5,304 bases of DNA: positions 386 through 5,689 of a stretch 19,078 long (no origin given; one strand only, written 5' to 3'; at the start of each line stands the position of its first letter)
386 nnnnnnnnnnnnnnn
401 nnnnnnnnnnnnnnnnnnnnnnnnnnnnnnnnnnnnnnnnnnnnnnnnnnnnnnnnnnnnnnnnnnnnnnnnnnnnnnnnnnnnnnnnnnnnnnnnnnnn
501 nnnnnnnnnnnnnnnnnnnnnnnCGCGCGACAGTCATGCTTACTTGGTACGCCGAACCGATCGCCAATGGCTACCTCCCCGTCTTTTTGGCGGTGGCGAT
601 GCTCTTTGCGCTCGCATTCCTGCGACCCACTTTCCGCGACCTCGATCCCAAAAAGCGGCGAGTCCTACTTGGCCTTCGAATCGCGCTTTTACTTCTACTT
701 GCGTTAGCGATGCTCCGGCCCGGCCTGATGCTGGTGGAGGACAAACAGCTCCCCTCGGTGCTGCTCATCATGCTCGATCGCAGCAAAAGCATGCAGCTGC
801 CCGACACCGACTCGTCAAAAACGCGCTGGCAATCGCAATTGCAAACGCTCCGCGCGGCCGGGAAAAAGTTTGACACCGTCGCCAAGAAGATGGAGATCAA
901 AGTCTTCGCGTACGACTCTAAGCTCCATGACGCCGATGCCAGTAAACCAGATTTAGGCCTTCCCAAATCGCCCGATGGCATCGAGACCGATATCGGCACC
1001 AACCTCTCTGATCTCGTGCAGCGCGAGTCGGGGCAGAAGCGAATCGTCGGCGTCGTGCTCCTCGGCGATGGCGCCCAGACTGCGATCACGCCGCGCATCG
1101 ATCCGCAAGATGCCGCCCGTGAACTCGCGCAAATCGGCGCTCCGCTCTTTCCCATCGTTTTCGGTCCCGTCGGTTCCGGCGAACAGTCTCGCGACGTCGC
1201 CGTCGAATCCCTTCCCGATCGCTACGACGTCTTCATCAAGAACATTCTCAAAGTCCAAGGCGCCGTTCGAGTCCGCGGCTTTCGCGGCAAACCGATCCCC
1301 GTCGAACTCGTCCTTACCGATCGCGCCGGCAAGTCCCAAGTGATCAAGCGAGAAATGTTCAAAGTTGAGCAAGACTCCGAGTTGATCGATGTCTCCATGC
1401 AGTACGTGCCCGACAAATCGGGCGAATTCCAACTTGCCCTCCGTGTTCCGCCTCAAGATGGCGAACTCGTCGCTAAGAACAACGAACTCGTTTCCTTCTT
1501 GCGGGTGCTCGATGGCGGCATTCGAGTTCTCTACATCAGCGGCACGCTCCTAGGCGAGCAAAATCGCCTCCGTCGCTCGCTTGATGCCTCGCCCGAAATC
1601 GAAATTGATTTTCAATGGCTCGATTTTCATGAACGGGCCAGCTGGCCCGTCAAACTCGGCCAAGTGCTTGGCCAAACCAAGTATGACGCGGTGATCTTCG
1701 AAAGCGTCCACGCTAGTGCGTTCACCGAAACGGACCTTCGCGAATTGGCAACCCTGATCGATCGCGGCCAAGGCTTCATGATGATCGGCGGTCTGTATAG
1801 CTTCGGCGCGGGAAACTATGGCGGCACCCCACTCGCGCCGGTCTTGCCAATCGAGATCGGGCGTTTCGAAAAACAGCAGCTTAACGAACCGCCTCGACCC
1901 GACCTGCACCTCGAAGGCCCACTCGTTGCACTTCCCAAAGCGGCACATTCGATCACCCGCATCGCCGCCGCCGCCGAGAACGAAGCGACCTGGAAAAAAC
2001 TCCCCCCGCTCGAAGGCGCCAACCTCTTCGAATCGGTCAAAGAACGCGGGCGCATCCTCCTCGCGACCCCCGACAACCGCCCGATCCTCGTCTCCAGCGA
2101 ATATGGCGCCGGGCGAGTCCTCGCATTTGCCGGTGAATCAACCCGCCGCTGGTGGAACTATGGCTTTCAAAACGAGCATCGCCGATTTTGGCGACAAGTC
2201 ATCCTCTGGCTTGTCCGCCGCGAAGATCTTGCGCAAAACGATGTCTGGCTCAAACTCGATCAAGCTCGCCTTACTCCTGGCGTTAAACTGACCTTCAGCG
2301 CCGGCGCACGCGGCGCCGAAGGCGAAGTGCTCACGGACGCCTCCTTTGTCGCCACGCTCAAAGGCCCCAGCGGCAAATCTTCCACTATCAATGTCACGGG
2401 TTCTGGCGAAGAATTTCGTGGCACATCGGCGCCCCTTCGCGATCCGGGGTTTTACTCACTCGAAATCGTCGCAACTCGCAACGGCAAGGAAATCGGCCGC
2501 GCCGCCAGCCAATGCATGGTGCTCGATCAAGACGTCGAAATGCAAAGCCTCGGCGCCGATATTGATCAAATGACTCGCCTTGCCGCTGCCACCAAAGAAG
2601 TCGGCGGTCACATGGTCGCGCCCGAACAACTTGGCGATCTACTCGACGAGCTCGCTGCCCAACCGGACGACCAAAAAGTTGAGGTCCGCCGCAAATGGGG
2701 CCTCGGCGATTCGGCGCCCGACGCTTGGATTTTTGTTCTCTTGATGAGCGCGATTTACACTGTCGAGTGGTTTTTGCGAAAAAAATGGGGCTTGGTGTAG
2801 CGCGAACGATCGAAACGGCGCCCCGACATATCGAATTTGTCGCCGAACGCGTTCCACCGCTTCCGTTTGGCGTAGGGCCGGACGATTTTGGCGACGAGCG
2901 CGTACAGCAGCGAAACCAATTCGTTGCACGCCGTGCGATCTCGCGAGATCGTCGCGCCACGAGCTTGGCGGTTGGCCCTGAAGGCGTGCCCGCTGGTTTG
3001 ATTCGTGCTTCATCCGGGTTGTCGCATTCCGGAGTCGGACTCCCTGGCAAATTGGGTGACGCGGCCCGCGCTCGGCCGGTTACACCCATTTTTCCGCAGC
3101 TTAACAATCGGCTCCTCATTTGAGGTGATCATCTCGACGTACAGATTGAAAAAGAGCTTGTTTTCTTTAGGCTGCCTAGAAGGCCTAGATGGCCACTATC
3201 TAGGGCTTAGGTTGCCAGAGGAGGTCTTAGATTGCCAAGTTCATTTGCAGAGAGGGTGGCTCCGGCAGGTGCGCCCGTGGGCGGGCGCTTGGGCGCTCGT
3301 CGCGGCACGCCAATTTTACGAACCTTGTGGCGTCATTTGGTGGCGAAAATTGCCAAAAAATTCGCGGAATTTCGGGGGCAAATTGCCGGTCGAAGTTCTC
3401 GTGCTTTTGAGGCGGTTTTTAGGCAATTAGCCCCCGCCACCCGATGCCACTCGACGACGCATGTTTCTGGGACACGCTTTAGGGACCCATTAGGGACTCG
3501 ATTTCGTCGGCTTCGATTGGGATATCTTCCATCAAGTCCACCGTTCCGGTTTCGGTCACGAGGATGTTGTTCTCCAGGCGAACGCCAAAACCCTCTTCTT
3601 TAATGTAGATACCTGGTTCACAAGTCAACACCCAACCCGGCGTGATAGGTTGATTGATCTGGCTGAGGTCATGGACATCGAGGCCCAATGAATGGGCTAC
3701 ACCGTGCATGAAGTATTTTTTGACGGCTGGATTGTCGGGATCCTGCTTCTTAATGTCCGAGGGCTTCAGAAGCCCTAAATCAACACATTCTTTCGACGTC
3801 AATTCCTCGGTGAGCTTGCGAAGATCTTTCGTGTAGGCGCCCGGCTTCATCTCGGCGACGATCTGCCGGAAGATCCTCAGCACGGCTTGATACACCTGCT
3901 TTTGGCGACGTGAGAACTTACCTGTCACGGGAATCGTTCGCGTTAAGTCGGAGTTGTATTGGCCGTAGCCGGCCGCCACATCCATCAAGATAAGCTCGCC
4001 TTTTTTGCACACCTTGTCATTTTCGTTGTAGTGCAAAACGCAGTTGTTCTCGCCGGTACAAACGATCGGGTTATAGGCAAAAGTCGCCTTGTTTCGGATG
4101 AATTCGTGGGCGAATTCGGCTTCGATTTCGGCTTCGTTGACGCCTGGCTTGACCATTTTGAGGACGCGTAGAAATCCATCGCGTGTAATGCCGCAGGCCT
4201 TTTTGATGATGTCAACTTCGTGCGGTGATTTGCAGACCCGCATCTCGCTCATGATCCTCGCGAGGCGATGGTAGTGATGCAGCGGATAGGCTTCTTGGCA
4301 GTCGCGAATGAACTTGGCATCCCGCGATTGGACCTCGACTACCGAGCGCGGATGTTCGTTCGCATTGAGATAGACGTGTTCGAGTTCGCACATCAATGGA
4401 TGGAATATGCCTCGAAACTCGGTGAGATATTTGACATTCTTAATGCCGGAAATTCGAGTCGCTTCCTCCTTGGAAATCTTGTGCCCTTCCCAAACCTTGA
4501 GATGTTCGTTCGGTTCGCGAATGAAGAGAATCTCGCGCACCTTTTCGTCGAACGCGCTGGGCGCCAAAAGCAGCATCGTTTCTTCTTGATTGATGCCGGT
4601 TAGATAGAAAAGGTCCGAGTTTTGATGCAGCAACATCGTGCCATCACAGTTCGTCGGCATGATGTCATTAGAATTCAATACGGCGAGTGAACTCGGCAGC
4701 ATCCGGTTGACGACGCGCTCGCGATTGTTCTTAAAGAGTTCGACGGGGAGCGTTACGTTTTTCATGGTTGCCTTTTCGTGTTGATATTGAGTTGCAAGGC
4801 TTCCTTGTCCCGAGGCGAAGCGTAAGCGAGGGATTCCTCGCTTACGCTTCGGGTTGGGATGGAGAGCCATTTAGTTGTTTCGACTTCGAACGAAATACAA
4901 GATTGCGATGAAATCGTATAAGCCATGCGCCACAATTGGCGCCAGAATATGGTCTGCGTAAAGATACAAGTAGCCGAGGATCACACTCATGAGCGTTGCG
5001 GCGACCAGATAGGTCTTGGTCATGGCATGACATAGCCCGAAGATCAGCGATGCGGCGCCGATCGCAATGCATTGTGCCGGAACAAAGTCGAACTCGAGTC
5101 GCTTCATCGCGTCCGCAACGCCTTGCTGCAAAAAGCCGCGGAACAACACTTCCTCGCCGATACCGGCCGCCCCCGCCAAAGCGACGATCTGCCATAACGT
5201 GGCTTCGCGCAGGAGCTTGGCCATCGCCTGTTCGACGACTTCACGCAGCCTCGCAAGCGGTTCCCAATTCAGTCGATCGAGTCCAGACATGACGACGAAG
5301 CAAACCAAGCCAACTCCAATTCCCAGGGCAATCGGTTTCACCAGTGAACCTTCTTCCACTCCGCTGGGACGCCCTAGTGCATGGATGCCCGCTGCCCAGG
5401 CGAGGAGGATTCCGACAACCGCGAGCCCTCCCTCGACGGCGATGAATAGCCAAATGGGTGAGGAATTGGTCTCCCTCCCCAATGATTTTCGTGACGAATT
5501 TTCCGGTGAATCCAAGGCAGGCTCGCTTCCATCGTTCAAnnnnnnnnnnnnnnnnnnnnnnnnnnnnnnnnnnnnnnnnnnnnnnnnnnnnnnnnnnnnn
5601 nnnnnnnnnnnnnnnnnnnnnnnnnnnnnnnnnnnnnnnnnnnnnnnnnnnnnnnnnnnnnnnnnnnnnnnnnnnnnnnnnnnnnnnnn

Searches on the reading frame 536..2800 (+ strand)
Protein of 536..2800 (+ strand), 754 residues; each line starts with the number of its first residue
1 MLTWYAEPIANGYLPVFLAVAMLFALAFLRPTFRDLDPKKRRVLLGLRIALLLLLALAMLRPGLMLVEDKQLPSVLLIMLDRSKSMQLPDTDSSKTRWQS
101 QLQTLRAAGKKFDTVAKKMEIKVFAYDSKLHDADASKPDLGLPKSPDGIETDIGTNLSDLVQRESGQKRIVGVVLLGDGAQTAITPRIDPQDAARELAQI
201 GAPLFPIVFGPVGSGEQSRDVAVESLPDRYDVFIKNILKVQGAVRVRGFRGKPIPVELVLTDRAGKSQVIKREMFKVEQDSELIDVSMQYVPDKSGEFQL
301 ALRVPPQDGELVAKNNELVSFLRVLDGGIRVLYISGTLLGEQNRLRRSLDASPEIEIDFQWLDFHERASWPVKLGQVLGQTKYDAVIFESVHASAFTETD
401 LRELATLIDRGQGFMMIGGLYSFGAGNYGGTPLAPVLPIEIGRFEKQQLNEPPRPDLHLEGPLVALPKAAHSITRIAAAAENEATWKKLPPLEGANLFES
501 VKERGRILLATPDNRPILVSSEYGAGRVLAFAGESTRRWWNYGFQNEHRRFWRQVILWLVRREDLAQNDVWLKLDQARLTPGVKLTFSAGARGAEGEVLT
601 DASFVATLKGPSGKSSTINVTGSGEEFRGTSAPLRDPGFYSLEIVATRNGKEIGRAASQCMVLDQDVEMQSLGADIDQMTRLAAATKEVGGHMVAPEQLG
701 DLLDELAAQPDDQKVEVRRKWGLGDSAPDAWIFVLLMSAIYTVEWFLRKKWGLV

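Call 10: search_protein_families(library=pfam, proteins=[window:536-2800:+])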
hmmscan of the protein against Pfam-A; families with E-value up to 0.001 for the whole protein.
window:536-2800:+ (754 aa): 3 families
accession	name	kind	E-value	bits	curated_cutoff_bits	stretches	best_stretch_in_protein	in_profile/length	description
PF07090.17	GATase1_like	-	1.4e-09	38.4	27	1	397-560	93-246/247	Putative glutamine amidotransferase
PF24157.1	DUF7408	-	8.5e-05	23.1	27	0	496-553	117-172/174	Domain of unknown function (DUF7408)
PF13519.12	VWA_2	-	0.00042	21.3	27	0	76-129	1-48/107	von Willebrand factor type A domain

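Call 76: search_protein_families(library=pfam, proteins=[L176:9219-9845:+, L178:9220-9846:+, L181:9134-9760:+], max_evalue=10)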
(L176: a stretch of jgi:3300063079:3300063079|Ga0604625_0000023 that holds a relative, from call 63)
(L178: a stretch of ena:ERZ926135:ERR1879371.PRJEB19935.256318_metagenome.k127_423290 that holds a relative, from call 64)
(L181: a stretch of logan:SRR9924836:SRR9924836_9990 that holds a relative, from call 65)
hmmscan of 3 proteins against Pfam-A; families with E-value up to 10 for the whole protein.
L176:9219-9845:+ (208 aa): 0 families

L178:9220-9846:+ (208 aa): 0 families

L181:9134-9760:+ (208 aa): 3 families
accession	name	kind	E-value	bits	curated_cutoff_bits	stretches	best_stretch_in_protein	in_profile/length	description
PF06522.17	B12D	-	0.068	13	21.5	1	110-139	12-38/54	NADH-ubiquinone reductase complex 1 MLRQ subunit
PF16360.10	GTP-bdg_M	-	0.21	12.6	29.5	1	158-183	6-31/79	GTP-binding GTPase Middle Region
PF17133.9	DUF5108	-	0.22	11.6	27.4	1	133-172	94-132/226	Domain of unknown function (DUF5108)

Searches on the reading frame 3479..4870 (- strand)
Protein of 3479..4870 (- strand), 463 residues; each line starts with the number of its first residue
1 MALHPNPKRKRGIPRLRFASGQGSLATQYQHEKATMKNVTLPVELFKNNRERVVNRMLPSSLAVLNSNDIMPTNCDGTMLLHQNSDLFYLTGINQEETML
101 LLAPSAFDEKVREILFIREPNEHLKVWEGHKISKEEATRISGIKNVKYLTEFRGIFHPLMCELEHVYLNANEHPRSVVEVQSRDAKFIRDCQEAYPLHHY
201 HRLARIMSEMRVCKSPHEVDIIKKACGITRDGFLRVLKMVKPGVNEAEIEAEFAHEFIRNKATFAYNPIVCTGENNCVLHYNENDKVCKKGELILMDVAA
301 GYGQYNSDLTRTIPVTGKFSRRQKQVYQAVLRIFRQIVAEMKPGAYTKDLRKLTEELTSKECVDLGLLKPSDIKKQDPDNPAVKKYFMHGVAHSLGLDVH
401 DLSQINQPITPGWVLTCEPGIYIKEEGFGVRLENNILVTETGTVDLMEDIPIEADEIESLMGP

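Call 10: search_protein_families(library=pfam, proteins=[window:3479-4870:-])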
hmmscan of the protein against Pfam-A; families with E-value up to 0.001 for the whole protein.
window:3479-4870:- (463 aa): 2 families
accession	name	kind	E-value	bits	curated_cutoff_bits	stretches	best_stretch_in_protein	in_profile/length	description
PF00557.29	Peptidase_M24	-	7.1e-54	183.2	23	1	221-440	2-208/208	Metallopeptidase family M24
PF05195.22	AMP_N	-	2e-27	95.7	24.6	1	46-167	1-121/121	Aminopeptidase P, N-terminal domain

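Call 63: find_encoding_contigs(protein=P0127, flank=10000, max_places=3)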
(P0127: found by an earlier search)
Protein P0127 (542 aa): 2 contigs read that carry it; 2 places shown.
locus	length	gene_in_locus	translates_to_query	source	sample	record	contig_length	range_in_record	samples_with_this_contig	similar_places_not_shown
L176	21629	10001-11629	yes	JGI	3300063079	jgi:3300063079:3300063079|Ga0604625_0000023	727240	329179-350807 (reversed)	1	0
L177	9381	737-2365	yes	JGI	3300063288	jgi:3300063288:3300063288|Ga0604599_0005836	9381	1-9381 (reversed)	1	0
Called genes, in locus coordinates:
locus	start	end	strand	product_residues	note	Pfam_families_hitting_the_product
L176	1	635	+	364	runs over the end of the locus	PF20030:bpMoxR, PF07726:AAA_3, PF07728:AAA_5, PF17863:AAA_lid_2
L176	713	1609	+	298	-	PF01882:DUF58, PF13519:VWA_2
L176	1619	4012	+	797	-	PF07584:BatA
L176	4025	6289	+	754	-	PF07090:GATase1_like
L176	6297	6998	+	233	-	-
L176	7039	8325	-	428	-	PF05195:AMP_N, PF00557:Peptidase_M24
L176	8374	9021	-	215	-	PF02517:Rce1-like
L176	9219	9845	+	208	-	-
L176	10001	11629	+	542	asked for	PF01145:Band_7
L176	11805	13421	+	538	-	-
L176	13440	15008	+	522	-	-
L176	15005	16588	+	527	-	-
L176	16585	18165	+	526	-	-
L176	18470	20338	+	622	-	PF13600:DUF4140, PF13598:DUF4139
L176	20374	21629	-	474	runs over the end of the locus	PF00364:Biotin_lipoyl, PF25984:BSH_YknX (faint), PF02817:E3_binding, PF00198:2-oxoacid_dh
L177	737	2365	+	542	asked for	PF01145:Band_7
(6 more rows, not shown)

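Call 64: find_encoding_contigs(protein=P0128, flank=10000, max_places=3)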
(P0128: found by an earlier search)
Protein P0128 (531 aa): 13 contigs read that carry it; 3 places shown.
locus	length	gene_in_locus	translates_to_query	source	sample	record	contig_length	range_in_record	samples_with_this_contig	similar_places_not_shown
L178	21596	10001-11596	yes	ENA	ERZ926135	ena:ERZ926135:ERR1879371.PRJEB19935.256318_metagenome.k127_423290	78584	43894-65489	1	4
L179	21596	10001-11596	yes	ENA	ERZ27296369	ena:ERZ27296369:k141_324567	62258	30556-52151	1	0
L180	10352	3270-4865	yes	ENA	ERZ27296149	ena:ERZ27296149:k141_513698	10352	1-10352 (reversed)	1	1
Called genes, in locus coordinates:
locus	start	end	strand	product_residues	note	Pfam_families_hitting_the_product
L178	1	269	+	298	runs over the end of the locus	PF01882:DUF58, PF13519:VWA_2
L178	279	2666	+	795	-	PF07584:BatA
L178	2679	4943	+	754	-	PF07090:GATase1_like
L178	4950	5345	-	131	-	PF13801:Metal_resist (faint)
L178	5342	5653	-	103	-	-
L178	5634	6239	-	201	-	PF04542:Sigma70_r2, PF08281:Sigma70_r4_2, PF04545:Sigma70_r4 (weak)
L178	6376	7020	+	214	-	-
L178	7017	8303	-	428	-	PF05195:AMP_N, PF00557:Peptidase_M24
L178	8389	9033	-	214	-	PF02517:Rce1-like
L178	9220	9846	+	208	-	-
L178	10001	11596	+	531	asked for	PF01145:Band_7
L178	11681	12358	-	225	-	-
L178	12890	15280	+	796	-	PF03924:CHASE, PF00512:HisKA, PF02518:HATPase_c, PF00072:Response_reg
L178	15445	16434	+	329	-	PF07063:HGLS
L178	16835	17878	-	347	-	-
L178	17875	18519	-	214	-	-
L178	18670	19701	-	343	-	-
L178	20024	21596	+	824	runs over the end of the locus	PF02368:Big_2, PF07583:PSCyt2, PF07587:PSD1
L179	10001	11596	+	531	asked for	PF01145:Band_7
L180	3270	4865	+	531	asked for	PF01145:Band_7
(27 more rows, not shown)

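Call 65: find_encoding_contigs(protein=P0129, flank=10000, max_places=3)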
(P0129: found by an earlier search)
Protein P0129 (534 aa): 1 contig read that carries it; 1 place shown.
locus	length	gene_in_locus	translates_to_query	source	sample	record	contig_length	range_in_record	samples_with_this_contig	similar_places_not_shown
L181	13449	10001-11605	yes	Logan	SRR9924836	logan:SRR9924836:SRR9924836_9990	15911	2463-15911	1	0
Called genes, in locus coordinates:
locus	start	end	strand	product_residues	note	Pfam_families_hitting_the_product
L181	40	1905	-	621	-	PF01558:POR, PF01855:POR_N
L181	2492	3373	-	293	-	-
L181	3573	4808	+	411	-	PF00926:DHBP_synthase, PF00925:GTP_cyclohydro2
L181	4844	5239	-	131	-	-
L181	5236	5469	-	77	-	-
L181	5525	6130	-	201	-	PF04542:Sigma70_r2, PF08281:Sigma70_r4_2, PF04545:Sigma70_r4 (weak)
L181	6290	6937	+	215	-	-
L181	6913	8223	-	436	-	PF05195:AMP_N, PF00557:Peptidase_M24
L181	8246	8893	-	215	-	PF02517:Rce1-like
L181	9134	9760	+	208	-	-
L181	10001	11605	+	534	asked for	PF01145:Band_7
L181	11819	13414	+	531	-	-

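Call 76: search_protein_families(library=pfam, proteins=[L176:9219-9845:+, L178:9220-9846:+, L181:9134-9760:+], max_evalue=10)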
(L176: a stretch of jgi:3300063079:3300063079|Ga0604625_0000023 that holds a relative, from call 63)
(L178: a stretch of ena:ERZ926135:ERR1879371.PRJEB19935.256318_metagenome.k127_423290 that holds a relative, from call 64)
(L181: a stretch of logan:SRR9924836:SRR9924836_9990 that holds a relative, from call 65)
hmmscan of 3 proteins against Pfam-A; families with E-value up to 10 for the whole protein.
L176:9219-9845:+ (208 aa): 0 families

L178:9220-9846:+ (208 aa): 0 families

L181:9134-9760:+ (208 aa): 3 families
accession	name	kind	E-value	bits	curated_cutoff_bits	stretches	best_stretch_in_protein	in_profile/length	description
PF06522.17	B12D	-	0.068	13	21.5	1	110-139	12-38/54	NADH-ubiquinone reductase complex 1 MLRQ subunit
PF16360.10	GTP-bdg_M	-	0.21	12.6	29.5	1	158-183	6-31/79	GTP-binding GTPase Middle Region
PF17133.9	DUF5108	-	0.22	11.6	27.4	1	133-172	94-132/226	Domain of unknown function (DUF5108)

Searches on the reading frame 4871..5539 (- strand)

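Call 20: search_protein_families(library=pfam, proteins=[window:4871-5539:-], max_evalue=1)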
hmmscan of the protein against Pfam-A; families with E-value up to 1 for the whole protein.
window:4871-5539:- (222 aa): 2 families
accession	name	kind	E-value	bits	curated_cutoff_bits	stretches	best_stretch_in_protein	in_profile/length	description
PF02517.21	Rce1-like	-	2.8e-19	69.6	22.4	1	113-211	3-93/93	Type II CAAX prenyl endopeptidase Rce1-like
PF00931.28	NB-ARC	-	0.27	10.9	23.5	1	101-139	4-41/248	NB-ARC domain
